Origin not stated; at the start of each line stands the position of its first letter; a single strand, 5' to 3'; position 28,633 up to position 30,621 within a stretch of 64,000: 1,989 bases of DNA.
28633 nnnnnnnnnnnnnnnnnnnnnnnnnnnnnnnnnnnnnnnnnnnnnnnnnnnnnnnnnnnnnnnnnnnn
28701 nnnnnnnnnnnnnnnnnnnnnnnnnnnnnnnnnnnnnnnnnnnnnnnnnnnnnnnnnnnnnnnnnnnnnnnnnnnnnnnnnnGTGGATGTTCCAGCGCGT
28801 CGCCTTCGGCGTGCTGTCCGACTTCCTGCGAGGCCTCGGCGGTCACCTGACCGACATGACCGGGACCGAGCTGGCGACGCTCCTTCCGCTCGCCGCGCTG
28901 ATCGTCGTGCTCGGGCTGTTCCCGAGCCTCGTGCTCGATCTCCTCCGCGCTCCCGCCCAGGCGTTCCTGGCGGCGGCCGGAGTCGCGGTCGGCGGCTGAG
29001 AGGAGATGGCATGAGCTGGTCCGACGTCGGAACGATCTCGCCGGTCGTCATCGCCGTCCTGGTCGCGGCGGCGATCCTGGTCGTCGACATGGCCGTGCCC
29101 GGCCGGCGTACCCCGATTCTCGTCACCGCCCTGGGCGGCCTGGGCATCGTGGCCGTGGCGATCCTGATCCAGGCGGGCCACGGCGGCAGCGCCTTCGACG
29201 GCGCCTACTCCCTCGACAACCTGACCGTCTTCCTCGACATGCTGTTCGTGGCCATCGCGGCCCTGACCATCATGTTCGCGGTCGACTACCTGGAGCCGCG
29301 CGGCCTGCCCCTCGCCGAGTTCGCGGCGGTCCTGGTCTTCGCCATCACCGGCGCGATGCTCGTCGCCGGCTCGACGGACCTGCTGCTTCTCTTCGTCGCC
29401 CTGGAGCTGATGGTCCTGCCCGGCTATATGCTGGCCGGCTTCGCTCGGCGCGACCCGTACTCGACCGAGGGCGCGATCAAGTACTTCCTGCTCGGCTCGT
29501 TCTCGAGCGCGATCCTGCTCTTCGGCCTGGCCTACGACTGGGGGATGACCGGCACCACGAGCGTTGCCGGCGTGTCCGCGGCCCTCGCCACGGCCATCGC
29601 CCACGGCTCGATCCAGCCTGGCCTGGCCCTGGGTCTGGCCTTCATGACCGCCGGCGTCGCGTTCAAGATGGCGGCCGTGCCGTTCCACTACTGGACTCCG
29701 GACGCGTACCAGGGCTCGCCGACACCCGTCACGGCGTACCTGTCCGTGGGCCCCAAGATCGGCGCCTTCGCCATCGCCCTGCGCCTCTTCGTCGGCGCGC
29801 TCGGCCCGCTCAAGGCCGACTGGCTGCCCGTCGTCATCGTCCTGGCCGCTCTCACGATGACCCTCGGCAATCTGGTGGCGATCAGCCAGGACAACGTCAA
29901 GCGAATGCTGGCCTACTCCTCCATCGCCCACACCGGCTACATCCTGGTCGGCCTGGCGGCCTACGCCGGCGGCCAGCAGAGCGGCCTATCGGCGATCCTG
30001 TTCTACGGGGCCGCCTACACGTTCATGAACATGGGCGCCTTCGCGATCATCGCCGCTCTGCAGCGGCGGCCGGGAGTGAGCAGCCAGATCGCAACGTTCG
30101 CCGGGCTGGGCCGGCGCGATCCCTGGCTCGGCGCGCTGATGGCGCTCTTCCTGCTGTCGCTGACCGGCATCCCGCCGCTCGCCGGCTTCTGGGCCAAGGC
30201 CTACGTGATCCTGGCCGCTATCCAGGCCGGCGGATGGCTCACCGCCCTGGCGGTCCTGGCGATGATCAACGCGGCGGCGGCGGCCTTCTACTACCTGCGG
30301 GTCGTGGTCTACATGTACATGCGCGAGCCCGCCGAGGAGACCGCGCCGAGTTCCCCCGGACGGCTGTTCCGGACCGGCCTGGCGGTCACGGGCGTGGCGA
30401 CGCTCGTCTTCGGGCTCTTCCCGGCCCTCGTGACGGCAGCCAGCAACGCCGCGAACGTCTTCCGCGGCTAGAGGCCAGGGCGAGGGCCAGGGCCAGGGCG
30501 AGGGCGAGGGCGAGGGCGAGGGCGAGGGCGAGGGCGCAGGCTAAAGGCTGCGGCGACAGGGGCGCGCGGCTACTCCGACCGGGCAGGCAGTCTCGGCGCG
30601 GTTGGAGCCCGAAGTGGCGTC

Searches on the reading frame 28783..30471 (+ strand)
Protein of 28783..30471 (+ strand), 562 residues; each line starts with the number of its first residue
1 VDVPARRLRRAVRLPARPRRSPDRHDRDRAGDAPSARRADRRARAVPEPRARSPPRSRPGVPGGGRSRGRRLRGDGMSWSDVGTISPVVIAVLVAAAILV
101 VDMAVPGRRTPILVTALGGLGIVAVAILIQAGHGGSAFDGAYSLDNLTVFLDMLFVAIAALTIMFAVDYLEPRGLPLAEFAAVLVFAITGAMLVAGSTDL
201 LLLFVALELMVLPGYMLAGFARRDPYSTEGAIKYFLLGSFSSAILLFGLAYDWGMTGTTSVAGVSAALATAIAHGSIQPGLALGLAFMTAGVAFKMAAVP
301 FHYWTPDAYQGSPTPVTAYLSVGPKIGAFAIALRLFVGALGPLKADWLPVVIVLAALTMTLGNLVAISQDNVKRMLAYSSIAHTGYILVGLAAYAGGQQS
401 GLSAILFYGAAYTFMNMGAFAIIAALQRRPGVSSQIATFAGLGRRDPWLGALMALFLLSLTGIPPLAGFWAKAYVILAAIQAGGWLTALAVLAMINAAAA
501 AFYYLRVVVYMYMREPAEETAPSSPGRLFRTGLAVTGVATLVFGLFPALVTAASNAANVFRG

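Call 46: search_protein_families(library=pfam, proteins=[window:28783-30471:+], max_evalue=0.00001)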
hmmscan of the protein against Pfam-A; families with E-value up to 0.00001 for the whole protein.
window:28783-30471:+ (562 aa): 1 family
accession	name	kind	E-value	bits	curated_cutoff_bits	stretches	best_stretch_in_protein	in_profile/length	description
PF00361.26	Proton_antipo_M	-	2.9e-68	230.7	21.5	1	197-492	1-289/294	NADH:quinone oxidoreductase/Mrp antiporter, TM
